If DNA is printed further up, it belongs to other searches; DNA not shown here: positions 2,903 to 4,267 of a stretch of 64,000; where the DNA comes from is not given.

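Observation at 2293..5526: ArsR-headed mini-operon: compact P450, PEP-mutase/isocitrate-lyase-superfamily enzyme and a serine hydrolase, with overlapping junctions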

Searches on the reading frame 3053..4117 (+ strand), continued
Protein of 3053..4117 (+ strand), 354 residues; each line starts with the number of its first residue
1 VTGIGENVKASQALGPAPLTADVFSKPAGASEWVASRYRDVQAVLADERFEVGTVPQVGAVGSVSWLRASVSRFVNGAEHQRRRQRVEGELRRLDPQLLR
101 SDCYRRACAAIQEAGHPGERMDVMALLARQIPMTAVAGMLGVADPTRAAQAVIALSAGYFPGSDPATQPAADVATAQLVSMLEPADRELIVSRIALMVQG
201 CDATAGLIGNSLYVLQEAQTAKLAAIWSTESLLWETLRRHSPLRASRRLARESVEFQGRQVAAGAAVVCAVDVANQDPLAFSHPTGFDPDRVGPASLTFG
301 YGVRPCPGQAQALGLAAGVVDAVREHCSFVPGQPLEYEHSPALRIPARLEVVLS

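Call 82: list_cluster_members(proteins=[P0435, P0506, P0499, P0477, P0413])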
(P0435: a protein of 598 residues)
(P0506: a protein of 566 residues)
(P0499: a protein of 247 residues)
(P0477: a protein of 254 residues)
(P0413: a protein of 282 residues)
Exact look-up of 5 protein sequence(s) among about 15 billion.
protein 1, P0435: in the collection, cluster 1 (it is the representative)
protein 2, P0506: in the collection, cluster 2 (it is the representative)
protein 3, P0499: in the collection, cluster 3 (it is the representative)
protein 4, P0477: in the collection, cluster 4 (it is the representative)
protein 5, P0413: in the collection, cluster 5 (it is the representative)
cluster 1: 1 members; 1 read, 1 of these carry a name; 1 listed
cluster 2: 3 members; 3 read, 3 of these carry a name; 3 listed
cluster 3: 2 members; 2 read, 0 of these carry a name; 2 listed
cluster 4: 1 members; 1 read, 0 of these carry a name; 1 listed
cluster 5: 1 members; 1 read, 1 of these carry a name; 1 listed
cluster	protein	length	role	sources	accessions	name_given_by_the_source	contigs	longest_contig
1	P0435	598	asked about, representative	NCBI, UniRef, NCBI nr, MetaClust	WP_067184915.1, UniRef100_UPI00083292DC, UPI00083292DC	isocitrate lyase/phosphoenolpyruvate mutase family protein [Microtetraspora niveoalba] | isocitrate lyase/phosphoenolpyruvate mutase family protein n=1 Tax=Microtetraspora ... | status=active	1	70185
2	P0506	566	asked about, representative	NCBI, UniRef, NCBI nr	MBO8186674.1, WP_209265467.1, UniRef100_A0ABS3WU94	isocitrate lyase/phosphoenolpyruvate mutase family protein [Streptomyces spirodelae] | Isocitrate lyase/phosphoenolpyruvate mutase family protein n=1 Tax=Streptomyces ...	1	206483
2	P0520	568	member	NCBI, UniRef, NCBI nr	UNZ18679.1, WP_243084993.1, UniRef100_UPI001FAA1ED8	isocitrate lyase/phosphoenolpyruvate mutase family protein [Streptomyces sp. 891-h] | isocitrate lyase/phosphoenolpyruvate mutase family protein n=1 Tax=Streptomyces sp. 891-h ...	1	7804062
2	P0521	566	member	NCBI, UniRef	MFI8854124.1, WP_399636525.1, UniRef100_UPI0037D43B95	isocitrate lyase/phosphoenolpyruvate mutase family protein [Streptomyces sp. NPDC053499] | isocitrate lyase/phosphoenolpyruvate mutase family protein n=1 Tax=Streptomyces sp. ...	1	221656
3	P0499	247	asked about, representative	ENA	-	-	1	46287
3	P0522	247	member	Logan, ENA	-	-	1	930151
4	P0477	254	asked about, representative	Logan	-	-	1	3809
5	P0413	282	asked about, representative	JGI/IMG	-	cytochrome P450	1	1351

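Call 83: find_encoding_contigs(protein=P0506, flank=6000, max_places=2)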
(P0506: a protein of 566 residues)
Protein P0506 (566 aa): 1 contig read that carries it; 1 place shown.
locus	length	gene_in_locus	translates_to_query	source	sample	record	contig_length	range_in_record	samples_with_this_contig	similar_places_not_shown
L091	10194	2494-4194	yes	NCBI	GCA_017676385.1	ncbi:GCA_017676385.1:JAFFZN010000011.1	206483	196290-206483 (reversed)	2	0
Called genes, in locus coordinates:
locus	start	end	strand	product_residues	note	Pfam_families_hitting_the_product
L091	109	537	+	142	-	-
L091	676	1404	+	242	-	PF13796:Sensor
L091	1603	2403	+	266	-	PF00903:Glyoxalase, PF22677:Ble-like_N (faint), PF00903:Glyoxalase, PF18029:Glyoxalase_6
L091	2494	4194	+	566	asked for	PF13714:PEP_mutase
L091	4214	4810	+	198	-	PF00440:TetR_N, PF16925:TetR_C_13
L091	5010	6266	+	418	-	PF07690:MFS_1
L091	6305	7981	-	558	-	PF00367:PTS_EIIB, PF02378:PTS_EIIC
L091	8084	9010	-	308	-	PF13580:SIS_2 (weak), PF22198:GKRP_SIS_2 (weak), PF22645:GKRP_SIS_N, PF01380:SIS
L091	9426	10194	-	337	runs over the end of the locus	PF01418:HTH_6, PF13580:SIS_2 (faint), PF01380:SIS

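Call 84: find_encoding_contigs(protein=P0435, flank=6000, max_places=1)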
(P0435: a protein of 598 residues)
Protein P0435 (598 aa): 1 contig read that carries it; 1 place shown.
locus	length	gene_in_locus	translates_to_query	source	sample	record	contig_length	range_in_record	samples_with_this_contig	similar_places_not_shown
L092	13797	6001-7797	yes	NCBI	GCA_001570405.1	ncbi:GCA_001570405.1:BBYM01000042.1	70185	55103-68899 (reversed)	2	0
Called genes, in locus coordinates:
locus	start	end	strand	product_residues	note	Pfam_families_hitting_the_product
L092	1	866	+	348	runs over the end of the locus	PF07228:SpoIIE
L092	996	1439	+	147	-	PF00571:CBS (faint)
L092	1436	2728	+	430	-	PF02040:ArsB, PF16980:CitMHS_2, PF03600:CitMHS, PF06450:NhaB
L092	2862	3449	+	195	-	-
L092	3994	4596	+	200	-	PF04314:LpqE-like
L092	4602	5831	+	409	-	PF04261:Dyp_perox_N, PF20628:Dyp_perox_C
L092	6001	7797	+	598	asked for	PF00067:p450 (faint), PF13714:PEP_mutase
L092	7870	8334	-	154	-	-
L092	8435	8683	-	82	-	-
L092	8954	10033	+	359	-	PF00140:Sigma70_r1_2, PF04542:Sigma70_r2, PF04539:Sigma70_r3, PF04545:Sigma70_r4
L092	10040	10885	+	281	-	PF00535:Glycos_transf_2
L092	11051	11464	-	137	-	PF13577:SnoaL_4, PF13474:SnoaL_3 (weak), PF14534:DUF4440 (weak), PF12680:SnoaL_2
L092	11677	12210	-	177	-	PF00903:Glyoxalase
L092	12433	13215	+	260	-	PF02511:Thy1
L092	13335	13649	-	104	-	-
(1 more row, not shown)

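Call 86: search_protein_families(library=pfam, proteins=[L091:1603-2403:+], max_evalue=0.001)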
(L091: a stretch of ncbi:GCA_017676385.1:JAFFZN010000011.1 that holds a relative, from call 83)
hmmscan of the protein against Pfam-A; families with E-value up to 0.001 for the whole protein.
L091:1603-2403:+ (266 aa): 3 families
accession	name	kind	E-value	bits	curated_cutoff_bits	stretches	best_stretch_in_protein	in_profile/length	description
PF00903.31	Glyoxalase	-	1.1e-22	81.1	20.6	2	12-118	3-119/121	Glyoxalase/Bleomycin resistance protein/Dioxygenase superfamily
PF18029.7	Glyoxalase_6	-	1e-15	58.7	23.6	1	145-259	6-106/106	Glyoxalase-like domain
PF22677.2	Ble-like_N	-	3.2e-07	30.5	24.5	0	138-169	2-33/41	Bleomycin resistance protein-like N-terminal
